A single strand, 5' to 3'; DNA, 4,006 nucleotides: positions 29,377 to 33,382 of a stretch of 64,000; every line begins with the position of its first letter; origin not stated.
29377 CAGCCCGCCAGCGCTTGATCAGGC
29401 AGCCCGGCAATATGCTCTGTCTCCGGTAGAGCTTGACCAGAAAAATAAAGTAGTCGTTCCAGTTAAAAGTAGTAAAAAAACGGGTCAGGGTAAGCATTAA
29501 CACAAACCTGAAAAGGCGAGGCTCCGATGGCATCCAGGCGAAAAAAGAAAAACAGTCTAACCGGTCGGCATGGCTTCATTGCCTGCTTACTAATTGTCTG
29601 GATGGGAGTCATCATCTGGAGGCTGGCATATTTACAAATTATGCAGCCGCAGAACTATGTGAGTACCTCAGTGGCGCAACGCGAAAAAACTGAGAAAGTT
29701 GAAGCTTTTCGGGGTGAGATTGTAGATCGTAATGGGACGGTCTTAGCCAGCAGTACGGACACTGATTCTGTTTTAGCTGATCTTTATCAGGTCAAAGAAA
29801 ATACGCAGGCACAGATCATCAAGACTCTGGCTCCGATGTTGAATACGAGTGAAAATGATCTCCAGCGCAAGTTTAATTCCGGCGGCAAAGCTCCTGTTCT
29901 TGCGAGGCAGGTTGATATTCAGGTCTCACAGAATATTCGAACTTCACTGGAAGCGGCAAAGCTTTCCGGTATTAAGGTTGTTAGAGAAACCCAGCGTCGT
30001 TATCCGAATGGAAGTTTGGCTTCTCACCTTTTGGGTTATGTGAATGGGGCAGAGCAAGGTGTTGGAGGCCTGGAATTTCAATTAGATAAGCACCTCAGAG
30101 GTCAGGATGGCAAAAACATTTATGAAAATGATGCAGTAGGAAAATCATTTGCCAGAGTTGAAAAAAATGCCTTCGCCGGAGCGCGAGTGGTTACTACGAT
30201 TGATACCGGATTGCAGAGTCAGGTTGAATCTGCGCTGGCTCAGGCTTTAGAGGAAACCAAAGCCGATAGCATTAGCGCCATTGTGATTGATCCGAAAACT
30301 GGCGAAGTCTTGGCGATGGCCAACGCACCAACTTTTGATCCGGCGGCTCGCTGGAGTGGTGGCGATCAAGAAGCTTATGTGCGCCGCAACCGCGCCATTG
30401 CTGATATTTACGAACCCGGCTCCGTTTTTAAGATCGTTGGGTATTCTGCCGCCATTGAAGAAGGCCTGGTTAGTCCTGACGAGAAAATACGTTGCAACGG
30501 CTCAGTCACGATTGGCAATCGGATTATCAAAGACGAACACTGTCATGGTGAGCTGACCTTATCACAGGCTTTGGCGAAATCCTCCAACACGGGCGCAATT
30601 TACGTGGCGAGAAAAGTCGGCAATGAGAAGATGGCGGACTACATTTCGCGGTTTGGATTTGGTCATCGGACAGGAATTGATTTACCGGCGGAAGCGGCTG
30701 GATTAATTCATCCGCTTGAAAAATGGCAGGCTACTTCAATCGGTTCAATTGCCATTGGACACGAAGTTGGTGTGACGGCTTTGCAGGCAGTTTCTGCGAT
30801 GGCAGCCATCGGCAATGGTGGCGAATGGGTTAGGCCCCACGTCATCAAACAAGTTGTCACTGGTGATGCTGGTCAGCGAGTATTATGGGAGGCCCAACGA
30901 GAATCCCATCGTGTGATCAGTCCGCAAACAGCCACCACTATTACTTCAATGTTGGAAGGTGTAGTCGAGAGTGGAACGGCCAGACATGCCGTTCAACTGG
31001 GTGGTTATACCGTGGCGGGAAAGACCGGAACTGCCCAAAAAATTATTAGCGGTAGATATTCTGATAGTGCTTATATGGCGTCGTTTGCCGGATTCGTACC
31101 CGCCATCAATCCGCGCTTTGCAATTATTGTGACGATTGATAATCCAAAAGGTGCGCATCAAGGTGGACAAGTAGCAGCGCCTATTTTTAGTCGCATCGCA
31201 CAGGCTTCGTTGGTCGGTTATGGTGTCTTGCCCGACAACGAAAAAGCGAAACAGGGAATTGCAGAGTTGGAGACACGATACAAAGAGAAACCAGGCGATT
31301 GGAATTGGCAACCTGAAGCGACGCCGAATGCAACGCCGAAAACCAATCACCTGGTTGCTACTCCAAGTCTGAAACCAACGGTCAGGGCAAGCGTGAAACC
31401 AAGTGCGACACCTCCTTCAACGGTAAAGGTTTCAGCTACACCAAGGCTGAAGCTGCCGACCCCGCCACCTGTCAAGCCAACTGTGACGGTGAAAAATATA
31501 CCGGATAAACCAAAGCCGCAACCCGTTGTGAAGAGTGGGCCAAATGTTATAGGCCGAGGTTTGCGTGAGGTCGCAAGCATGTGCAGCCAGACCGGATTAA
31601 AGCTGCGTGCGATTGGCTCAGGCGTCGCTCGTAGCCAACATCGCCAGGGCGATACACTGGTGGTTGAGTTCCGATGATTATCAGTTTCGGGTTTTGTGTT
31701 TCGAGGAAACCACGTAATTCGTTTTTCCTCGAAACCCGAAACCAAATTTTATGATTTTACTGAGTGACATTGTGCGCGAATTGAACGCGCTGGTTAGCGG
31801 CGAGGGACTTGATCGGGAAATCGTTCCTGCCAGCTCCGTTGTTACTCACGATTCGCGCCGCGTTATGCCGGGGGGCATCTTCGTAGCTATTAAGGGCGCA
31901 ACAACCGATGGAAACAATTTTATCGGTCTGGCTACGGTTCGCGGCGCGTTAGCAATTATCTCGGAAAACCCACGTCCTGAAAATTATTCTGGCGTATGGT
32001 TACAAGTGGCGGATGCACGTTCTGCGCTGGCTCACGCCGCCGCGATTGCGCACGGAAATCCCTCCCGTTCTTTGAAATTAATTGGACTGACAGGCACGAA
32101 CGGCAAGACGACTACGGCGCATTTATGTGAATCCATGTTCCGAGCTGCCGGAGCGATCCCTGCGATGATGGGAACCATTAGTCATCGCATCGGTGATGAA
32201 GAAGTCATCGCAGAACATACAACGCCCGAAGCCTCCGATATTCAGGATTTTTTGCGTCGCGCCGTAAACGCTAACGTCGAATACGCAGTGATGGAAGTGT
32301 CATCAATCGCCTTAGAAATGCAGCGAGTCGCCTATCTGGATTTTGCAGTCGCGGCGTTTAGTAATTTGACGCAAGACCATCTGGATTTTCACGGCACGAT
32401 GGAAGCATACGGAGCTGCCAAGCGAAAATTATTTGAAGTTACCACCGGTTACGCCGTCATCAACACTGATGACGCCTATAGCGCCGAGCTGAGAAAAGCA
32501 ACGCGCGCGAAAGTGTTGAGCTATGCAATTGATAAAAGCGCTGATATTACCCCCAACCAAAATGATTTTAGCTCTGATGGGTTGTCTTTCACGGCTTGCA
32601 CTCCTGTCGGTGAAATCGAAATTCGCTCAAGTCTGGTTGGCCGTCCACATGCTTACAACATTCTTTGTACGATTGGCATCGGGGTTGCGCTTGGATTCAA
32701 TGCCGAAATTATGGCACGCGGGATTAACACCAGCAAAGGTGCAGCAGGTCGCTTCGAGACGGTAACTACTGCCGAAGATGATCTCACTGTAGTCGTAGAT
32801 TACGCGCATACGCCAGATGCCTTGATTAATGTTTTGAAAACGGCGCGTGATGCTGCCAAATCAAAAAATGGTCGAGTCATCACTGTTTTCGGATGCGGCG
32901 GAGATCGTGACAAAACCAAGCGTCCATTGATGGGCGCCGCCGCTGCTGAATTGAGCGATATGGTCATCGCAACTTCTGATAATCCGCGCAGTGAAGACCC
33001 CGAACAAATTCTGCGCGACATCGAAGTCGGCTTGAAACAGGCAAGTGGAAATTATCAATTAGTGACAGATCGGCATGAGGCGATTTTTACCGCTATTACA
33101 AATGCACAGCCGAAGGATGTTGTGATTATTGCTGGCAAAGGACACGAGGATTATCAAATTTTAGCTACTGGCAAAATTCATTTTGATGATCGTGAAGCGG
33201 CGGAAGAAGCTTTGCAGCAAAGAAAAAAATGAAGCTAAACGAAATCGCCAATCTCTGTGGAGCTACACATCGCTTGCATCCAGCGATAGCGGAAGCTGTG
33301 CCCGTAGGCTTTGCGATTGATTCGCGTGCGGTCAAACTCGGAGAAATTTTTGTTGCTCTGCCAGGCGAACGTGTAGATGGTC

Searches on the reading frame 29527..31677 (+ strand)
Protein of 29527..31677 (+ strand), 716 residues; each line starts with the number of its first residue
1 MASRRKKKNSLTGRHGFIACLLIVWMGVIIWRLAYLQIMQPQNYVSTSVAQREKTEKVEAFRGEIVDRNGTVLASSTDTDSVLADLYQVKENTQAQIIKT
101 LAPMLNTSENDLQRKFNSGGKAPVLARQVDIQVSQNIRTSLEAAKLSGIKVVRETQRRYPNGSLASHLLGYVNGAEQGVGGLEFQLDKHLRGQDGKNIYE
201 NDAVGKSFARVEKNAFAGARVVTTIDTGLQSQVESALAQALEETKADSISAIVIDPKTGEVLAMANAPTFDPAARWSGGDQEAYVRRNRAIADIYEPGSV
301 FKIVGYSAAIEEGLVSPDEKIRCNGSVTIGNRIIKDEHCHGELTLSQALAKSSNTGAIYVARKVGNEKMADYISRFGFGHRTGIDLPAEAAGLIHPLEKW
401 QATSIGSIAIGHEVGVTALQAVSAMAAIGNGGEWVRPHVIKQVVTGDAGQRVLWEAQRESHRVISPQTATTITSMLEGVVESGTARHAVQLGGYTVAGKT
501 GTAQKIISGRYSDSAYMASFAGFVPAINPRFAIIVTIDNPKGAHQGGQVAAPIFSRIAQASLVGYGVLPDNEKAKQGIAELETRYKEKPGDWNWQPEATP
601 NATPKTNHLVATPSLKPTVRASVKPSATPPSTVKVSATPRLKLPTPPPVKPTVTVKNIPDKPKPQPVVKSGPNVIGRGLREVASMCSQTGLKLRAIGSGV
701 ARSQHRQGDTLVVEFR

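Call 66: search_protein_families(library=pfam, proteins=[window:29527-31677:+], max_evalue=0.000001)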
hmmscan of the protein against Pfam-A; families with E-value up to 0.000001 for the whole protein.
window:29527-31677:+ (716 aa): 3 families
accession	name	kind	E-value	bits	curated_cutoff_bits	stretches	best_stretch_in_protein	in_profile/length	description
PF00905.27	Transpeptidase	-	2.7e-80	270.2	22.1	1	250-558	2-298/299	Penicillin binding protein transpeptidase domain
PF03717.20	PBP_dimer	-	1.1e-23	85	24.4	1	58-208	2-176/180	Penicillin-binding Protein dimerisation domain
PF21922.1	PBP_dimer_2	-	4.5e-07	30.5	27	0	156-200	24-67/83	Penicillin binding protein A dimerisation domain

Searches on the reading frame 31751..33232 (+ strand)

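Call 66: search_protein_families(library=pfam, proteins=[window:31751-33232:+], max_evalue=0.000001)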
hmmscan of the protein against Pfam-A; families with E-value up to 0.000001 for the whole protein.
window:31751-33232:+ (493 aa): 2 families
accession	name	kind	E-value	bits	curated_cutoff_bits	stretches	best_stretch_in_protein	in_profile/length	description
PF08245.18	Mur_ligase_M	-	6.5e-51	173.6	24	1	114-310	2-199/200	Mur ligase middle domain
PF02875.26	Mur_ligase_C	-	9.5e-36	123.9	28.4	1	333-464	1-127/127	Mur ligase, glutamate ligase domain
